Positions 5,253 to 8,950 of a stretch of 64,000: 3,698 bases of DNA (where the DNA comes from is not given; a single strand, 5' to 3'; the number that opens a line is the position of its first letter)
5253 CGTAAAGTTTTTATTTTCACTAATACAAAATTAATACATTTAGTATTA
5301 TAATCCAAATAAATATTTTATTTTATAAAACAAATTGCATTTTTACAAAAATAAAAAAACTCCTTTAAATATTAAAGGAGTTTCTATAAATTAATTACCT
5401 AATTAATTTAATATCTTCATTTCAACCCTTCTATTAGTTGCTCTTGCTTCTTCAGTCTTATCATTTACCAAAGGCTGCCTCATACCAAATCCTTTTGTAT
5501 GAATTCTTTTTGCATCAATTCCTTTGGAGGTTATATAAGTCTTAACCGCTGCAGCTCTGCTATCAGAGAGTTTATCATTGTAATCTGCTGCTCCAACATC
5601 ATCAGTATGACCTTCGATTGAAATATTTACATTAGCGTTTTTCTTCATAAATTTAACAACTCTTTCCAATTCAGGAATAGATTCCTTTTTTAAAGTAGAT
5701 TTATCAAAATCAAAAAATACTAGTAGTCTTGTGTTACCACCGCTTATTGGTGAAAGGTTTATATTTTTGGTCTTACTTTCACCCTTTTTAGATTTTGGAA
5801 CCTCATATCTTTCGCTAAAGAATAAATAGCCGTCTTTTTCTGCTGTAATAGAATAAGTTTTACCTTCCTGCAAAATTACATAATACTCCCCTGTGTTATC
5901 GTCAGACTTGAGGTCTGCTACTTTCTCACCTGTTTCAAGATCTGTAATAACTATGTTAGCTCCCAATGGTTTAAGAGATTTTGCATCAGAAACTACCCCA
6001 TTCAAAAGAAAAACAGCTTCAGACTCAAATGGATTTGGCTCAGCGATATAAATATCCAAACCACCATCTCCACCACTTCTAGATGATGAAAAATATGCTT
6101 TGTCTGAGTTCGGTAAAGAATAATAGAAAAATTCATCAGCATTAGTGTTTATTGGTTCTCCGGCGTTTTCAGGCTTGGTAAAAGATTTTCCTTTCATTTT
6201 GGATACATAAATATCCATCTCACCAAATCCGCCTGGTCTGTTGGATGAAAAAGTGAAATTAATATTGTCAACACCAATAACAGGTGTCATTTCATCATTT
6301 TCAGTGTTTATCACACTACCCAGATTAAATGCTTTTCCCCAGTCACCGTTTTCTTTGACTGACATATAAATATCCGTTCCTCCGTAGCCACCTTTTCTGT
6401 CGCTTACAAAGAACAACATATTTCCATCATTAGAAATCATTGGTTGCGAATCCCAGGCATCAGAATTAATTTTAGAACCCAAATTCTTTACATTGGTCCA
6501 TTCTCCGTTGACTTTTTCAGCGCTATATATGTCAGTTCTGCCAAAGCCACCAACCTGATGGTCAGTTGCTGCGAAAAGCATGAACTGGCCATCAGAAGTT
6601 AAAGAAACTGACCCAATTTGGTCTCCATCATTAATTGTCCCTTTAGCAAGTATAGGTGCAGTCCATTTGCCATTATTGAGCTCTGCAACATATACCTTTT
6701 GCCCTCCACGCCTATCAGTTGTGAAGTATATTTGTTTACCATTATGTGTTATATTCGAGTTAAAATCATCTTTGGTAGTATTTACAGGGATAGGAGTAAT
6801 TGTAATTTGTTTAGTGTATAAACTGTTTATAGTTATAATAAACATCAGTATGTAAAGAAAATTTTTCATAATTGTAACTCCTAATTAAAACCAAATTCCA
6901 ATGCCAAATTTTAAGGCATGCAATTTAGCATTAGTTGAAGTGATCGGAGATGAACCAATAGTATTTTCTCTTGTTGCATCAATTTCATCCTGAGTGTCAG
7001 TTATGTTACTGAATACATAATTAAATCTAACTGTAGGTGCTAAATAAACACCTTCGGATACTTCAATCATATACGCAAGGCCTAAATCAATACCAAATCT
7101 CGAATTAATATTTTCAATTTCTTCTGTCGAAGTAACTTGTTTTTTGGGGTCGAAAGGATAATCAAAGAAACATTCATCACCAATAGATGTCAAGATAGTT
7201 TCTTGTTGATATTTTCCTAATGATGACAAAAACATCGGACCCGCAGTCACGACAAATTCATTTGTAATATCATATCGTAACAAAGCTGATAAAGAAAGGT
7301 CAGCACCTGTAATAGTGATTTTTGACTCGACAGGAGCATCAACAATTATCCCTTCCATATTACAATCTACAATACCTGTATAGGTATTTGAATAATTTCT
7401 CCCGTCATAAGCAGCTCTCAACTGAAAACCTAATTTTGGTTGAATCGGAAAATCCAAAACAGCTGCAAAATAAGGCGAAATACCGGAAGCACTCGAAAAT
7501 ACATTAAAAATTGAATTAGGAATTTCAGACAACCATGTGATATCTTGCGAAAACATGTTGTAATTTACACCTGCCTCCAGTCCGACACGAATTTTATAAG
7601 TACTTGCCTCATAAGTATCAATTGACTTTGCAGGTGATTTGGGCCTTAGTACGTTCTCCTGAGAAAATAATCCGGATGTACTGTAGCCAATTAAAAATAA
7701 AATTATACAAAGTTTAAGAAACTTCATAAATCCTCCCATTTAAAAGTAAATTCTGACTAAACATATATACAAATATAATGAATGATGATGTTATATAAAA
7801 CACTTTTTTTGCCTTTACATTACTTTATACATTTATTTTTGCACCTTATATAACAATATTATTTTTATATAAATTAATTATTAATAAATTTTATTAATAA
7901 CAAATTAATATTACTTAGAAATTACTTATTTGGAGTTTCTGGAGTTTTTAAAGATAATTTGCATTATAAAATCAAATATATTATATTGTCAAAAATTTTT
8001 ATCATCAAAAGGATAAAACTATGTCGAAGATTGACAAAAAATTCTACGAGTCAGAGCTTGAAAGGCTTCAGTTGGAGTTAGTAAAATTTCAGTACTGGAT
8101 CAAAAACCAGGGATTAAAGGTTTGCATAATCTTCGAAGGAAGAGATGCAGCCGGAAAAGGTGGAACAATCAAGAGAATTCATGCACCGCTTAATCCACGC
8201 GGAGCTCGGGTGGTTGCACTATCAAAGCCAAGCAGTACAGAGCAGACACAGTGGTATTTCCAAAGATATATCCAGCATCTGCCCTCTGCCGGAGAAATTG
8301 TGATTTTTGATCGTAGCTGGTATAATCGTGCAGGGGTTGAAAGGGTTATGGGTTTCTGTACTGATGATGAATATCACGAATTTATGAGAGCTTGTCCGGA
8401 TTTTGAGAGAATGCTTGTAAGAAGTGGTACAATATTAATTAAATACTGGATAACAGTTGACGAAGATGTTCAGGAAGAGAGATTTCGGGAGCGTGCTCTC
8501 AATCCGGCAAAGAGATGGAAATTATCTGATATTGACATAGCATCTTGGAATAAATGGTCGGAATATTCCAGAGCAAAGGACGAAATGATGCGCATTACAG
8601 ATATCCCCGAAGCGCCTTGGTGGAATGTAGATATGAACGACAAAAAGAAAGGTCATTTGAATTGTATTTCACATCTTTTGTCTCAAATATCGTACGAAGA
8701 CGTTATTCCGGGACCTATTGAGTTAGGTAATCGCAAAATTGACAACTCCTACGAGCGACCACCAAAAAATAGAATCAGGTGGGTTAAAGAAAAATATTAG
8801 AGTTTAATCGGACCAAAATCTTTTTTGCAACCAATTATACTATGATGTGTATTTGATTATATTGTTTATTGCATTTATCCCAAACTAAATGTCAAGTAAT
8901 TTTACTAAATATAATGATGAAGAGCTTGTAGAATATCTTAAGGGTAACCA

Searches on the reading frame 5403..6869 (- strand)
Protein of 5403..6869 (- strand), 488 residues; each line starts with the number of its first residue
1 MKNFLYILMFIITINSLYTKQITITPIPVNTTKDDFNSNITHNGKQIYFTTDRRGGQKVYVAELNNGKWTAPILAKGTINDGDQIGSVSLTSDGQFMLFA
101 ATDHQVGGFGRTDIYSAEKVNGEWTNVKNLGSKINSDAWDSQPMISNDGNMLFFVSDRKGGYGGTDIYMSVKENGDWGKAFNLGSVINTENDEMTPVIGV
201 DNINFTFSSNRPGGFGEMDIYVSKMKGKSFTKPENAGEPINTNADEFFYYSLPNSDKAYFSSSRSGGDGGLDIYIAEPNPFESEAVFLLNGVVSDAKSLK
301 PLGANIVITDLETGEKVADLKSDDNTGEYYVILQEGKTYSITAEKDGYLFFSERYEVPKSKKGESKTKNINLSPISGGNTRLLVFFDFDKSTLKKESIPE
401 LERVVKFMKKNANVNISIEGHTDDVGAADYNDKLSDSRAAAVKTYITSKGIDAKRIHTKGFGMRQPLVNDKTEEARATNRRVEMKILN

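Call 64: search_protein_families(library=pfam, proteins=[window:5403-6869:-], max_evalue=0.00001)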
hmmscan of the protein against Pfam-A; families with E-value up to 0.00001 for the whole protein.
window:5403-6869:- (488 aa): 2 families
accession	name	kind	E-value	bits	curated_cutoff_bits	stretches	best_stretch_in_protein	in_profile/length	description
PF00691.25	OmpA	-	1.2e-23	83.7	27.2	1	385-480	1-98/98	OmpA family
PF07676.18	PD40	-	1.2e-22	79.8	20.9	1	131-169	2-38/38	WD40-like Beta Propeller Repeat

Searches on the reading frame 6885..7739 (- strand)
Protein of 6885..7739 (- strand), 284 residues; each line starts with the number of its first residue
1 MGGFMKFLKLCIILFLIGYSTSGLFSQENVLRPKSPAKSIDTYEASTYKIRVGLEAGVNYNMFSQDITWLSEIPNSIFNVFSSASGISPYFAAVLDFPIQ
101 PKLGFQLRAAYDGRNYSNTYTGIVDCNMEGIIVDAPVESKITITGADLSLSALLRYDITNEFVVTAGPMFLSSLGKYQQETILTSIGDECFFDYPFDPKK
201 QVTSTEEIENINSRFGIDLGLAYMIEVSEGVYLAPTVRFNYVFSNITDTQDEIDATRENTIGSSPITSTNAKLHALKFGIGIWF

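Call 64: search_protein_families(library=pfam, proteins=[window:6885-7739:-], max_evalue=0.00001)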
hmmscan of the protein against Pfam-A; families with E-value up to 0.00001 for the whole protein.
window:6885-7739:- (284 aa): 1 family
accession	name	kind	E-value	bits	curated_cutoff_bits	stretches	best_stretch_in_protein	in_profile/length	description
PF13568.12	OMP_b-brl_2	-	1.9e-09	38.3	27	1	49-247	8-174/175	Outer membrane protein beta-barrel domain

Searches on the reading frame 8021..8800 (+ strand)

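Call 64: search_protein_families(library=pfam, proteins=[window:8021-8800:+], max_evalue=0.00001)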
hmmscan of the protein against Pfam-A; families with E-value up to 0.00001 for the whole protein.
window:8021-8800:+ (259 aa): 1 family
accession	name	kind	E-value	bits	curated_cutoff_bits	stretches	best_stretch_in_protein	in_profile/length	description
PF03976.20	PPK2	-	2.1e-97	325.6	22.3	1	4-228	2-226/229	Polyphosphate kinase 2 (PPK2)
